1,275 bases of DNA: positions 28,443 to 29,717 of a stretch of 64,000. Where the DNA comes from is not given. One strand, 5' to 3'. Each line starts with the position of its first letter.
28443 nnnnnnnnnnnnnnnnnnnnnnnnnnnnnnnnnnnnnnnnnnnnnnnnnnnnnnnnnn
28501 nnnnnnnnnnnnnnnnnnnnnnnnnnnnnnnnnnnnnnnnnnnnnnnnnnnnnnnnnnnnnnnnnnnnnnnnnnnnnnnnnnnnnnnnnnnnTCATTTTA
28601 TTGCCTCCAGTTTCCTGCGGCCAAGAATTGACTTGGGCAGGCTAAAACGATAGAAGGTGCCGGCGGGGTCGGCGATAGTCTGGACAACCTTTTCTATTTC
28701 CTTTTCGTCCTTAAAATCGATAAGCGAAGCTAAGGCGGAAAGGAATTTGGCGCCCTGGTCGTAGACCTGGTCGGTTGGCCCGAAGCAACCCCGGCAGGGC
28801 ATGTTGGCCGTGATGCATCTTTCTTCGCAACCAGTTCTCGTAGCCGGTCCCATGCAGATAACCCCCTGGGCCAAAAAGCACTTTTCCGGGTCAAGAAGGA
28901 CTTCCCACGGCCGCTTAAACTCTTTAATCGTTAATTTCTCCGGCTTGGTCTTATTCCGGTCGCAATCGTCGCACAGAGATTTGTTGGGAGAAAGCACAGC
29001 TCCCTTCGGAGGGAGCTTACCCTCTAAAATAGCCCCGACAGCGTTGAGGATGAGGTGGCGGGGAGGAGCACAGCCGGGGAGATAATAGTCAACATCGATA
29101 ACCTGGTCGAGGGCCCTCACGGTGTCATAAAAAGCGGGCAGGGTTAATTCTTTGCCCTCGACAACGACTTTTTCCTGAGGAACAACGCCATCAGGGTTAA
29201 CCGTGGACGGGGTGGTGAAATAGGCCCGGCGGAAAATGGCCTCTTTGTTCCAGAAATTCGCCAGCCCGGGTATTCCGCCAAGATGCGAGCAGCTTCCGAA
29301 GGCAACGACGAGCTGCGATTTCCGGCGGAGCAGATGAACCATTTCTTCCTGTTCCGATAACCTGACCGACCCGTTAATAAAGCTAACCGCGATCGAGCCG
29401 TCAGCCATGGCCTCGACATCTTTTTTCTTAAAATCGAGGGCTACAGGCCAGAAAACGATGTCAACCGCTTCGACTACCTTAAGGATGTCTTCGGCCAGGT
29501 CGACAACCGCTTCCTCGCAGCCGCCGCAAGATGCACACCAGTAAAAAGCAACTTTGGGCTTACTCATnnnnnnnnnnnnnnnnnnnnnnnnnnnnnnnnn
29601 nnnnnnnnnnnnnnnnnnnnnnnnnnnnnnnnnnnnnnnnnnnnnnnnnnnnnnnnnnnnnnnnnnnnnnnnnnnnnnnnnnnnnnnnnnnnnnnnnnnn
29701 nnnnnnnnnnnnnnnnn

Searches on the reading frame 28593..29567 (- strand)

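Call 26: search_protein_families(library=pfam, proteins=[window:28593-29567:-])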
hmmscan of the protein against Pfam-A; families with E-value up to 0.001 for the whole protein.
window:28593-29567:- (324 aa): 1 family
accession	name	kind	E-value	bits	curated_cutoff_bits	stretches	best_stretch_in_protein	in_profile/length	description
PF01058.29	Oxidored_q6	-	6.3e-20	71.6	27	1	14-178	1-126/128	NADH ubiquinone oxidoreductase, 20 Kd subunit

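Call 27: search_protein_families(library=ncbifam, proteins=[window:28593-29567:-])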
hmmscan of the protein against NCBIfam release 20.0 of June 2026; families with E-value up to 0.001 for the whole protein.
window:28593-29567:- (324 aa): 10 families
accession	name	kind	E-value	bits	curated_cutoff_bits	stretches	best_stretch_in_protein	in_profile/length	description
NF045875.1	F420_non_VhuG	exception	1.6e-64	217.9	450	1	3-317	4-283/286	F420-non-reducing hydrogenase subunit VhuG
NF040836.1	sulfhyd_HydD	equivalog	1.8e-24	86.4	500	2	3-186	5-159/261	NADPH-dependent hydrogenase/sulfhydrogenase 1 subunit delta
TIGR03294.1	FrhG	equivalog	6.3e-15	55.5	245.5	2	4-101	2-95/228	coenzyme F420 hydrogenase subunit gamma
NF040831.1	sulfhyd_ShyD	equivalog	6.8e-15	55.3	460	1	7-298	4-237/240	NAD(P)-dependent hydrogenase/sulfhydrogenase 2 subunit delta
NF005012.1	PRK06411.1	subfamily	2.4e-06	27.2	116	1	146-178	120-152/166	NADH-quinone oxidoreductase subunit NuoB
TIGR01957.1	nuoB_fam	subfamily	1.4e-05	25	142.7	1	146-177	104-135/145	NADH-quinone oxidoreductase subunit B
NF011392.0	PRK14817.1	equivalog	0.00019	21.1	271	0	147-177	123-153/182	NADH-quinone oxidoreductase subunit B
NF011393.0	PRK14818.1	equivalog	0.00021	20.9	255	0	147-170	118-141/173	NADH dehydrogenase subunit B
NF011395.0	PRK14820.1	equivalog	0.00071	19.4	263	0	147-180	120-153/180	NADH-quinone oxidoreductase subunit B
NF011388.0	PRK14813.1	equivalog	0.00074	19.4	294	0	147-170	116-139/189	NADH dehydrogenase subunit B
